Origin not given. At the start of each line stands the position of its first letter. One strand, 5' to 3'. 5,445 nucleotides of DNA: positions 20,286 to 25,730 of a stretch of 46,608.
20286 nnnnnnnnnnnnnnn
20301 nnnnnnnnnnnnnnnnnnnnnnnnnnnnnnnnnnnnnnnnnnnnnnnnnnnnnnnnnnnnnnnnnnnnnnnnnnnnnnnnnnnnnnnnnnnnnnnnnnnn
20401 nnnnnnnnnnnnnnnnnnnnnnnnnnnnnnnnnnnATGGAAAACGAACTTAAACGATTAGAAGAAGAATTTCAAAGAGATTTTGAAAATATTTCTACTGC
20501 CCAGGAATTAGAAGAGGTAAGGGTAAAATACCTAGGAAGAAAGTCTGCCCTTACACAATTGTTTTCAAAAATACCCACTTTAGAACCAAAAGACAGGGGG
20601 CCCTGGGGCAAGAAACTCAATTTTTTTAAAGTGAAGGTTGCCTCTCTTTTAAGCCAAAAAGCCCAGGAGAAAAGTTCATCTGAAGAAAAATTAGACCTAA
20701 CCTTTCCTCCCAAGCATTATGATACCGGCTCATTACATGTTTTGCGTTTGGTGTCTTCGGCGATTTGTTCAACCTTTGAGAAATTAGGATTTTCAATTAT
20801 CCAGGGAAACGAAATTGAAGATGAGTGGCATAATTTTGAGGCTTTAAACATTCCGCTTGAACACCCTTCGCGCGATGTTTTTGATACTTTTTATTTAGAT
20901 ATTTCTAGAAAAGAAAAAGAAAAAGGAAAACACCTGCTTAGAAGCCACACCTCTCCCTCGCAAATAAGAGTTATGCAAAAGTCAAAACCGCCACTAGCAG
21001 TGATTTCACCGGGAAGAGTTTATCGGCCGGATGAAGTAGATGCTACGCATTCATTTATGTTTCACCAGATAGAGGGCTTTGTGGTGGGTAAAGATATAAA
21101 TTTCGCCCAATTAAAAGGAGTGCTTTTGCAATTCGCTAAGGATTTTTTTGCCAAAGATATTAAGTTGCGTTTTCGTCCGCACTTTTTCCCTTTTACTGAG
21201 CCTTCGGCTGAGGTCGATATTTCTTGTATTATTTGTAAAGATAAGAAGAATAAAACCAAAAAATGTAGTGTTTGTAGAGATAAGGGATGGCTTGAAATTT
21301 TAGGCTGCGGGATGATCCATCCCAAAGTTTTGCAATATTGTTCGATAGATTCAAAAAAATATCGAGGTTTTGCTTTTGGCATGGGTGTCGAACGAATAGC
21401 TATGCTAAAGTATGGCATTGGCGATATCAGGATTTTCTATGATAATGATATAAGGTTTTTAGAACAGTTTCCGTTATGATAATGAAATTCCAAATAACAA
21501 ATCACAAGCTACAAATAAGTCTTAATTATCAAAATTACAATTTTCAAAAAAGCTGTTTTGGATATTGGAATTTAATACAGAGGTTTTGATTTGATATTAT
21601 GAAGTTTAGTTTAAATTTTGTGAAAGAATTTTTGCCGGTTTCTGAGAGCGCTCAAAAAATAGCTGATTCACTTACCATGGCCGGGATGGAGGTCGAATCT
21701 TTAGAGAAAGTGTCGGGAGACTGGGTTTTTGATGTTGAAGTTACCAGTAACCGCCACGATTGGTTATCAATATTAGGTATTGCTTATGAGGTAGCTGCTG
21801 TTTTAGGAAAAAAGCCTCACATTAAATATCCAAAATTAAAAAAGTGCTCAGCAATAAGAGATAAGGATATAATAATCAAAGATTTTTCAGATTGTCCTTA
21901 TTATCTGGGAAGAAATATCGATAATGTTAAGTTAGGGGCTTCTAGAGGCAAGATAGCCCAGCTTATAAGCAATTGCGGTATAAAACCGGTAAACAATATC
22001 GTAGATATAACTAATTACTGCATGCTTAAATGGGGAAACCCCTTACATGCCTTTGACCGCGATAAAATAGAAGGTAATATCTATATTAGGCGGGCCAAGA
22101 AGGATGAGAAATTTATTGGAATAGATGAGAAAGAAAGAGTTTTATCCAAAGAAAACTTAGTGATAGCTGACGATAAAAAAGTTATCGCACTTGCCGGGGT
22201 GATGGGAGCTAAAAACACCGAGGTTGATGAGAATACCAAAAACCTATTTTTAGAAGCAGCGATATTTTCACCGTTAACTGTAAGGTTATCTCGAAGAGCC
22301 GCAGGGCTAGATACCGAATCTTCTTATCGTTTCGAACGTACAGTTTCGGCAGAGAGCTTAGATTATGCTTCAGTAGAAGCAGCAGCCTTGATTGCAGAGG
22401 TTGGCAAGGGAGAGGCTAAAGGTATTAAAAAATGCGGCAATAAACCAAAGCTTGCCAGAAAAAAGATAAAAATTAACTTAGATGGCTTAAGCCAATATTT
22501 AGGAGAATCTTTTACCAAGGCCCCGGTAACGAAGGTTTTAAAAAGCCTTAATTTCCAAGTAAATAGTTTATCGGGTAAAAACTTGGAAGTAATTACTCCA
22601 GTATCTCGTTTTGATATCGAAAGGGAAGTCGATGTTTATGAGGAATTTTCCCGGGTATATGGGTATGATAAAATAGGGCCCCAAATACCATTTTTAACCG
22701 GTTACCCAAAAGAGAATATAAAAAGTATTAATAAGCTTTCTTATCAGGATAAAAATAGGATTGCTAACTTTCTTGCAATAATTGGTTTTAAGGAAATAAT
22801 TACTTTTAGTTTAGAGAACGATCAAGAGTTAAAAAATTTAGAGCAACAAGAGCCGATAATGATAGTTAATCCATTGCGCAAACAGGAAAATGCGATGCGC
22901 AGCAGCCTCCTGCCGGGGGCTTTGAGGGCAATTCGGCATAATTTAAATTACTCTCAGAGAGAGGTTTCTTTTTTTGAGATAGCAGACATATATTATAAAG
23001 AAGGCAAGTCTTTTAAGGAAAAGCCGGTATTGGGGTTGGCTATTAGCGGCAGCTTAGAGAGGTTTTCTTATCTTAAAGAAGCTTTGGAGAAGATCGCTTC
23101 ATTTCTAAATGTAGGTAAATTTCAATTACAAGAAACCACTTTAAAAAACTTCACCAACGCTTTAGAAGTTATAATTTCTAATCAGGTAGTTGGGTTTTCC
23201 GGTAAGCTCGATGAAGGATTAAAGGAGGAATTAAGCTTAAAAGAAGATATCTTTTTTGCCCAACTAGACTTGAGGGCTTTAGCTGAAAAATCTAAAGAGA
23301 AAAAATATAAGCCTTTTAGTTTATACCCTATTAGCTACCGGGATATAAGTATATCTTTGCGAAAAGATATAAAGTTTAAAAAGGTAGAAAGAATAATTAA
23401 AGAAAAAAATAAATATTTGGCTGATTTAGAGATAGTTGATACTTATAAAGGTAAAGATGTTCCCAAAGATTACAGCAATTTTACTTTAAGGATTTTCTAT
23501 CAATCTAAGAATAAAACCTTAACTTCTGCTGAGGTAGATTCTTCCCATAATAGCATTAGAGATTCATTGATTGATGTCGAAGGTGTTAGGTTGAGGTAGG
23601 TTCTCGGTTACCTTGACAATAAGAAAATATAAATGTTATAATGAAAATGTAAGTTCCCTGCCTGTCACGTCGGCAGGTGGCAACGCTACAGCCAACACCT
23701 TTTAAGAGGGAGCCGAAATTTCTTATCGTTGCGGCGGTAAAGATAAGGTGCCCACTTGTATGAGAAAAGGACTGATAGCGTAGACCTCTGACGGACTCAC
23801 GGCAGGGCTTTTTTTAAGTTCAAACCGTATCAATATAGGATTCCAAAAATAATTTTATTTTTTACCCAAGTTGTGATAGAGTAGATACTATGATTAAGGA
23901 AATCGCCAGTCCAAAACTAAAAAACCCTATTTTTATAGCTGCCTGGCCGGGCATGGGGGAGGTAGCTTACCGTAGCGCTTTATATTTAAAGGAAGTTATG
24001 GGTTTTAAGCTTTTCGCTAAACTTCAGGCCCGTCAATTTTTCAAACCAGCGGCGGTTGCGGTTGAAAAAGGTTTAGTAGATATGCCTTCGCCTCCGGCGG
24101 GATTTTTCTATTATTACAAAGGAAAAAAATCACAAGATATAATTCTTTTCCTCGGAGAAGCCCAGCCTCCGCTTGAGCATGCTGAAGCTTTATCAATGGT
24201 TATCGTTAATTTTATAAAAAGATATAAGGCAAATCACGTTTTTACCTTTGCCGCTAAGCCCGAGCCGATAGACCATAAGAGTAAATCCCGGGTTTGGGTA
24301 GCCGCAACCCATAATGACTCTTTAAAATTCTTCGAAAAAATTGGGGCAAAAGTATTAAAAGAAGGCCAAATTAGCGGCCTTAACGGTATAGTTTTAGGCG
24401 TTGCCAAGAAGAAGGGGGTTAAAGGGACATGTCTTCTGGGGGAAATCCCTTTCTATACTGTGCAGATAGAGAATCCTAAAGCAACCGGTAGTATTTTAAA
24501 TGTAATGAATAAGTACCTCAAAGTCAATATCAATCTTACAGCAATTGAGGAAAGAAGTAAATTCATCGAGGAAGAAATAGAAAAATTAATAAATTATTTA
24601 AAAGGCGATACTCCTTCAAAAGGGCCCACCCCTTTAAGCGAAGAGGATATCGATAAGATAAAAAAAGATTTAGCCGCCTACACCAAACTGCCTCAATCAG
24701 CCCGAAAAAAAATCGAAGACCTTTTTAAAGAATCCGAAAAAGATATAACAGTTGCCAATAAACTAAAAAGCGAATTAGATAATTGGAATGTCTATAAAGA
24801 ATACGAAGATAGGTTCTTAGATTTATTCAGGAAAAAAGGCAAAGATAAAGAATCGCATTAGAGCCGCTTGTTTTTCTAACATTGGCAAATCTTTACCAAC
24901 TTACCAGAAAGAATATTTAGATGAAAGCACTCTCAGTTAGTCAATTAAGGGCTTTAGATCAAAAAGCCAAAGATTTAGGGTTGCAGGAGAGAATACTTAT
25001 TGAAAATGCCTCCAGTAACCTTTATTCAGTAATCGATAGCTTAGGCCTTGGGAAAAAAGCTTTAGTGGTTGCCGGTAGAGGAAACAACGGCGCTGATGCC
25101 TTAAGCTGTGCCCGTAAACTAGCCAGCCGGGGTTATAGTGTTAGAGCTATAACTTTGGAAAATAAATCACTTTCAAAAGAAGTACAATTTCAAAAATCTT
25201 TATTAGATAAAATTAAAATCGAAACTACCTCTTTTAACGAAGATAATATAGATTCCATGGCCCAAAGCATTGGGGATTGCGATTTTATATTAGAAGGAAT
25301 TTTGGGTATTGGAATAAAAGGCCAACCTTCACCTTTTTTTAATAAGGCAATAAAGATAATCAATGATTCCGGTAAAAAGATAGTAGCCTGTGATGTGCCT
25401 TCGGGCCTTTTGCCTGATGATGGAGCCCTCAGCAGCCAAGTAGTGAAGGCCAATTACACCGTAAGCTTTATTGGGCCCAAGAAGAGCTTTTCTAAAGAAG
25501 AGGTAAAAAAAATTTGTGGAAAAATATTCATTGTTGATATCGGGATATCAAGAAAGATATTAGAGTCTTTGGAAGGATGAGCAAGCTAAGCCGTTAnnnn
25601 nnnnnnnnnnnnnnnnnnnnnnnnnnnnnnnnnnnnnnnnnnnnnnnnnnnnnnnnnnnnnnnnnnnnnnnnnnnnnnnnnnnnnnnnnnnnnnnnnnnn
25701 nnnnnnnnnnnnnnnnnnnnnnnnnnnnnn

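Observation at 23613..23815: Orphan ~165-nt rod-like RNA with a near-perfect promoter; not recognisable as SRP, RNase P, tmRNA or a known riboswitch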

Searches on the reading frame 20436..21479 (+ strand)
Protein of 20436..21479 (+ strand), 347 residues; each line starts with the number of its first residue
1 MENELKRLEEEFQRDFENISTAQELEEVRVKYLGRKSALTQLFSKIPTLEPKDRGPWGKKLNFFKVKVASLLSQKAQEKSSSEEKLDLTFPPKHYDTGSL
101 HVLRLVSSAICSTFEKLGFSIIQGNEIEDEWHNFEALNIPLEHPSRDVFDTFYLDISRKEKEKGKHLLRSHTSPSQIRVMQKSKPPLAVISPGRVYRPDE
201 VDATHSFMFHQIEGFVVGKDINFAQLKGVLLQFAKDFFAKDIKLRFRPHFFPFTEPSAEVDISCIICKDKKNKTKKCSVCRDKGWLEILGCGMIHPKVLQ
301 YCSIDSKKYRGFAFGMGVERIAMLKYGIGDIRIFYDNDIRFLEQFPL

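Call 8: search_protein_families(library=pfam, proteins=[window:20436-21479:+])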
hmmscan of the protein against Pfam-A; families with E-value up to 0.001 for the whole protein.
window:20436-21479:+ (347 aa): 2 families
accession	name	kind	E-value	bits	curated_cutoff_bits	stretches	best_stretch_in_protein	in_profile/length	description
PF01409.25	tRNA-synt_2d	-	1.1e-97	326.8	19.8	1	86-345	2-246/246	tRNA synthetases class II core domain (F)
PF02912.23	Phe_tRNA-synt_N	-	1.2e-13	51.2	22.3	1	21-84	2-65/69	Aminoacyl tRNA synthetase class II, N-terminal domain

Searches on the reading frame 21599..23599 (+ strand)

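Call 8: search_protein_families(library=pfam, proteins=[window:21599-23599:+])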
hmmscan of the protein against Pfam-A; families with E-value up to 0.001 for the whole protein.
window:21599-23599:+ (666 aa): 4 families
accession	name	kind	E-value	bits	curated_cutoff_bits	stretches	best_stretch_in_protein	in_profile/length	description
PF03483.22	B3_4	-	3.8e-61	206.1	29.3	1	99-268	2-172/174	B3/4 domain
PF17759.6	tRNA_synthFbeta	-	4e-34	118.4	22.4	1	370-558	6-214/214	Phenylalanyl tRNA synthetase beta chain CLM domain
PF03147.19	FDX-ACB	-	6.3e-21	75.1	31.1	1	574-666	1-94/94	Ferredoxin-fold anticodon binding domain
PF03484.21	B5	-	5.2e-20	71.9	28.6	1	290-356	1-67/67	tRNA synthetase B5 domain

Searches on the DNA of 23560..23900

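Call 4: search_rna_families(source=window, start=23560, end=23900, threshold=evalue, max_evalue=10, show_alignments=4)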
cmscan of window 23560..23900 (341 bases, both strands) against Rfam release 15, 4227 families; matches with E-value up to 10: 4.
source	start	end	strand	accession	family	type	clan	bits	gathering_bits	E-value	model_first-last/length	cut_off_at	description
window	23652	23812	+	RF00013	6S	Gene;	-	39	46.4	1.2e-06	1-187/187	no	6S / SsrS RNA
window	23796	23877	+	RF00577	SNORD72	Gene; snRNA; snoRNA; CD-box;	-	23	43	0.4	1-80/80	no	Small nucleolar RNA SNORD72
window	23681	23736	-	RF00046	snoR30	Gene; snRNA; snoRNA; CD-box;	CL00073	19.2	60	0.11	1-96/96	no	Small nucleolar RNA R30/Z108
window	23694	23817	+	RF00515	PyrR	Cis-reg;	-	16.3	54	8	1-115/115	no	PyrR binding site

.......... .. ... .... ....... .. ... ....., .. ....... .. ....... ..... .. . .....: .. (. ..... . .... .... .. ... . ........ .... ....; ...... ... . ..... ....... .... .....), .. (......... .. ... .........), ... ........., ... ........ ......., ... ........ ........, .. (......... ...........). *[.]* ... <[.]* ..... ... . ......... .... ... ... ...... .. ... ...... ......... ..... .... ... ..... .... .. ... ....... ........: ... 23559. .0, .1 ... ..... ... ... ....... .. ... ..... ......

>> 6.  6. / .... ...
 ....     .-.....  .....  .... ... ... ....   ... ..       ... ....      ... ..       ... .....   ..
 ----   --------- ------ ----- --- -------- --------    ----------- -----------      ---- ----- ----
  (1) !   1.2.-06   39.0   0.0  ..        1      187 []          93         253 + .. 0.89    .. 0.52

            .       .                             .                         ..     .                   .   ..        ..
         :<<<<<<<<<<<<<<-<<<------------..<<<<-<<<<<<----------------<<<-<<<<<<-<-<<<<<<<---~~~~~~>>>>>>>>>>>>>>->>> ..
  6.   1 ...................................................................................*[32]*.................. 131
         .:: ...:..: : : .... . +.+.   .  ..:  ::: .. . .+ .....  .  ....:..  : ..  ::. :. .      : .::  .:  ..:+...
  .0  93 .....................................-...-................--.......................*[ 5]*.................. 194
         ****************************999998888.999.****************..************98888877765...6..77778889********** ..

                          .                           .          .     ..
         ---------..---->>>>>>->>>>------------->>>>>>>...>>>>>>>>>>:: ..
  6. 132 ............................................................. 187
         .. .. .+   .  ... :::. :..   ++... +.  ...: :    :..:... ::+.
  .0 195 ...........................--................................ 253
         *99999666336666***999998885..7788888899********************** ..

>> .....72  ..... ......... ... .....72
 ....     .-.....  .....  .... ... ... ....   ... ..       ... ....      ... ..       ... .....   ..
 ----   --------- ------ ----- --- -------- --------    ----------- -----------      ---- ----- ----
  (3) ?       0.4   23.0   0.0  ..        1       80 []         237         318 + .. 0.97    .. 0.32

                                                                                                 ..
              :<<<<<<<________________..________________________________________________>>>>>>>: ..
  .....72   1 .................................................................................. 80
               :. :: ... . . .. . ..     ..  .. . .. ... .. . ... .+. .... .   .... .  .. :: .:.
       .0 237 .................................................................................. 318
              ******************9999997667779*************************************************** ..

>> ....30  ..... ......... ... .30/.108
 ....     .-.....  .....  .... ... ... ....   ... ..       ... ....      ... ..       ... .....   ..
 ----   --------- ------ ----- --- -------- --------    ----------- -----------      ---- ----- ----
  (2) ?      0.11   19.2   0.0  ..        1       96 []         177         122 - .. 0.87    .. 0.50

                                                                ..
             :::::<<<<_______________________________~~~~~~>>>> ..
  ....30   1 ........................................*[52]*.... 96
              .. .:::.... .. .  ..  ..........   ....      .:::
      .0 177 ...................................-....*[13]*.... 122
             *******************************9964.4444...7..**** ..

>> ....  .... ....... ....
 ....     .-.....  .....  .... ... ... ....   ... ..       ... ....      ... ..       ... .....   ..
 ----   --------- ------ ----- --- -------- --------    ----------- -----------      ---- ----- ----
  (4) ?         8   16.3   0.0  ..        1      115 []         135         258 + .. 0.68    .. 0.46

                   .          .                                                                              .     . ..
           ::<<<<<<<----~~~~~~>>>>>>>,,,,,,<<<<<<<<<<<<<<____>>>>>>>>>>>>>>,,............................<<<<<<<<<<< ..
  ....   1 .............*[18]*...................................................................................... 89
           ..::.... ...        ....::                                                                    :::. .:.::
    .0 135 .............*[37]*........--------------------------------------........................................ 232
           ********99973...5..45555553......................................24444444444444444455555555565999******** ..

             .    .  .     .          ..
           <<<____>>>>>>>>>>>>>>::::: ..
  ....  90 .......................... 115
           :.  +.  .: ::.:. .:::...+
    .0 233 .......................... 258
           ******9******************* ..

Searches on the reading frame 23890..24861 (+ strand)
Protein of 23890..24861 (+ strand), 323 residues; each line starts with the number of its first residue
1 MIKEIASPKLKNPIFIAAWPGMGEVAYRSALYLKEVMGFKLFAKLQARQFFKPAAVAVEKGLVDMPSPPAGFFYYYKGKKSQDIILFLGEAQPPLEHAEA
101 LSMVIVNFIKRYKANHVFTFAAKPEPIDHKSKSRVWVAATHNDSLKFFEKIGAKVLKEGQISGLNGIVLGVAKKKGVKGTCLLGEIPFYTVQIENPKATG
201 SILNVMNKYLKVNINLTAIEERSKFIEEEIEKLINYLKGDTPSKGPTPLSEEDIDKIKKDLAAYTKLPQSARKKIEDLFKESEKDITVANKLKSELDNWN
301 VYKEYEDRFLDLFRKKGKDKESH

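Call 8: search_protein_families(library=pfam, proteins=[window:23890-24861:+])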
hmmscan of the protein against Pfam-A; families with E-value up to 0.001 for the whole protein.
window:23890-24861:+ (323 aa): 1 family
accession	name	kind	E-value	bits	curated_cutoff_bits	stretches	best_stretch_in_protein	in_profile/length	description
PF09754.15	PAC2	-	5e-32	111.9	25.8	1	15-233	1-214/215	PAC2 family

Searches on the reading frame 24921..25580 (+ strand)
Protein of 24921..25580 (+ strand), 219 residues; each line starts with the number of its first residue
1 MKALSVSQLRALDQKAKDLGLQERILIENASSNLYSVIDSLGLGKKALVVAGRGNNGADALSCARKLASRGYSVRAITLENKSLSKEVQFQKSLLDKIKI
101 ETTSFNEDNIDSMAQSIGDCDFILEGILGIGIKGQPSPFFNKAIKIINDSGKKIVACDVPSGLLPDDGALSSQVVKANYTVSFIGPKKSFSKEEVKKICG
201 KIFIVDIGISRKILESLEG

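Call 8: search_protein_families(library=pfam, proteins=[window:24921-25580:+])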
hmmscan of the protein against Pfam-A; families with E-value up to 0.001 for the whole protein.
window:24921-25580:+ (219 aa): 1 family
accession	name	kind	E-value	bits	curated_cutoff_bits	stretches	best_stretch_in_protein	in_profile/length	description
PF03853.21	YjeF_N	-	1.2e-36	126.7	24.9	1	24-188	2-168/169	YjeF-related protein N-terminus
